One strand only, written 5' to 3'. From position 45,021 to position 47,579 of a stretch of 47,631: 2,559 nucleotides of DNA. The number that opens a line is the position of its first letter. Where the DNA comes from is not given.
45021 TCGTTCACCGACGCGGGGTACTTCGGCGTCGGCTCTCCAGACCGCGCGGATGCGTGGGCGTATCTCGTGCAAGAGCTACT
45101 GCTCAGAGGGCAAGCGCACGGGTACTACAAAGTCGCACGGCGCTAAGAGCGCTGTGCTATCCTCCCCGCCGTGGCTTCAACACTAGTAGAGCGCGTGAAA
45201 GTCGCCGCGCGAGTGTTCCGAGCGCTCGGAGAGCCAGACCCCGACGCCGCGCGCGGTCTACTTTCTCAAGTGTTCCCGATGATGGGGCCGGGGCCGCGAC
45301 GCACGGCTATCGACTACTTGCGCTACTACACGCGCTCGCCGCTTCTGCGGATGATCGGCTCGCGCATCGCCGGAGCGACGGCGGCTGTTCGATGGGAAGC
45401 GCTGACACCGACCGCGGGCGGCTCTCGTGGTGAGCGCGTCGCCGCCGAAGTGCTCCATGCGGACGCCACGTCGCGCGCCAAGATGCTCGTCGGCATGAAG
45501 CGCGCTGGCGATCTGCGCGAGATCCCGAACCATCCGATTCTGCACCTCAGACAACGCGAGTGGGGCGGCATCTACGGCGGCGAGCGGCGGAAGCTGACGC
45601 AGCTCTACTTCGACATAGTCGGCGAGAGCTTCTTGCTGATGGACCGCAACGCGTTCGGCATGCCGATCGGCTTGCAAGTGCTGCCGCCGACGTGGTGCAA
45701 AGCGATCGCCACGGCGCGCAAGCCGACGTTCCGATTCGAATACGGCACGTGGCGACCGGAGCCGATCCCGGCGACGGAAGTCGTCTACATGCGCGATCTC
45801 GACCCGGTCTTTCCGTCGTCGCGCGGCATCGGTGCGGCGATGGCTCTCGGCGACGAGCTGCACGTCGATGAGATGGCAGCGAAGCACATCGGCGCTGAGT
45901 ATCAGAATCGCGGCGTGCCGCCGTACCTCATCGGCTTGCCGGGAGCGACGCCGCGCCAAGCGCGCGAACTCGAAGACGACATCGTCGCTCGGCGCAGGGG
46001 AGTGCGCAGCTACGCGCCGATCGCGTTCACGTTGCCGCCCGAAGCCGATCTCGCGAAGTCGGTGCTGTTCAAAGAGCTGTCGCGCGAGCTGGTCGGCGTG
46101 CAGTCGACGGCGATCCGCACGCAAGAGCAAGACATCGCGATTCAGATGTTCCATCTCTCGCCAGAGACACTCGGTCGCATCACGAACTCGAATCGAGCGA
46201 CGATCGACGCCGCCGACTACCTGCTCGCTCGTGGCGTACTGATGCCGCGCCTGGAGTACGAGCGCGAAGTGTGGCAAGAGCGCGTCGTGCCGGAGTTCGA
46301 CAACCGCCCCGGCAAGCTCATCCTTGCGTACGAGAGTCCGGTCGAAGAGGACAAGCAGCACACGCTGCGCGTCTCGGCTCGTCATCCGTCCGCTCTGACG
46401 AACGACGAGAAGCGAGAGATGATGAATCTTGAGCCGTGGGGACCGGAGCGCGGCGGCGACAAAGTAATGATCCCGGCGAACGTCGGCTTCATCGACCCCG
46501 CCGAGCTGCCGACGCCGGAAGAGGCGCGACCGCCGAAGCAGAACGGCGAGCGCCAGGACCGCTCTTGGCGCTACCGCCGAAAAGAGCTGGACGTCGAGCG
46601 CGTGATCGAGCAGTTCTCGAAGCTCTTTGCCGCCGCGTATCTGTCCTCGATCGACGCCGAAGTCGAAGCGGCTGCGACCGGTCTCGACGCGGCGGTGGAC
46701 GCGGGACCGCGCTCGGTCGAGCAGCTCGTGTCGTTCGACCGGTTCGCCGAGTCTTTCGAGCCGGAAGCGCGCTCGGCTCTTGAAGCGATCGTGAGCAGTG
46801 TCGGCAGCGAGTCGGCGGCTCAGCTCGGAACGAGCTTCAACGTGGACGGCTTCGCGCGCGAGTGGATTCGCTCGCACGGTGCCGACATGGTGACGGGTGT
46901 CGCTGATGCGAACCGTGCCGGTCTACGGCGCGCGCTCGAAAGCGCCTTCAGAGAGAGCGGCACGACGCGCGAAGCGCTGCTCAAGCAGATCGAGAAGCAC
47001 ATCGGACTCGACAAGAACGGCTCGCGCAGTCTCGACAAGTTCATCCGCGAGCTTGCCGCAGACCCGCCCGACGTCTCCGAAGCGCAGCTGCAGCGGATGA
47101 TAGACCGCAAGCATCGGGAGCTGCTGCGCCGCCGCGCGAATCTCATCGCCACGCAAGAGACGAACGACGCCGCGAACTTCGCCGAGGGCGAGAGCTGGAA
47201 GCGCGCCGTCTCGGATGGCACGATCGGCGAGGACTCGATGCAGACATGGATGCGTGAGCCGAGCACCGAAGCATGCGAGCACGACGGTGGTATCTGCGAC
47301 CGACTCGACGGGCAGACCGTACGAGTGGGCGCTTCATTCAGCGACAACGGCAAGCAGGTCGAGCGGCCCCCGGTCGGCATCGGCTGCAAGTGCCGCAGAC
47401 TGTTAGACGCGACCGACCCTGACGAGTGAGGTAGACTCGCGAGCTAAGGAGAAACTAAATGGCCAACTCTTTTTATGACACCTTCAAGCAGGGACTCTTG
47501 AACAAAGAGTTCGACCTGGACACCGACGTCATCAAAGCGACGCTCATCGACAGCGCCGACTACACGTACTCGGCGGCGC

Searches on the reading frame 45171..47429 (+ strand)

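Call 76: search_protein_families(library=phrogs, proteins=[window:45171-47429:+], max_evalue=0.00001)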
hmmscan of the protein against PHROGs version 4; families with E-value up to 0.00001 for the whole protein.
window:45171-47429:+ (752 aa): 5 families
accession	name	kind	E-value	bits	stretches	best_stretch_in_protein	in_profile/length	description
phrog_2662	-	head and packaging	2.3e-44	153.1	1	141-741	123-703/717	portal protein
phrog_16493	-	head and packaging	2.2e-11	44.2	1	495-742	39-280/535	head maturation protease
phrog_3517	-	head and packaging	4.3e-11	43.7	1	500-746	76-328/371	head morphogenesis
phrog_2468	-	head and packaging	6.6e-11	43.2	1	486-733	54-252/303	head morphogenesis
phrog_12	-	head and packaging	2.1e-07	31.3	1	151-280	155-282/646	portal protein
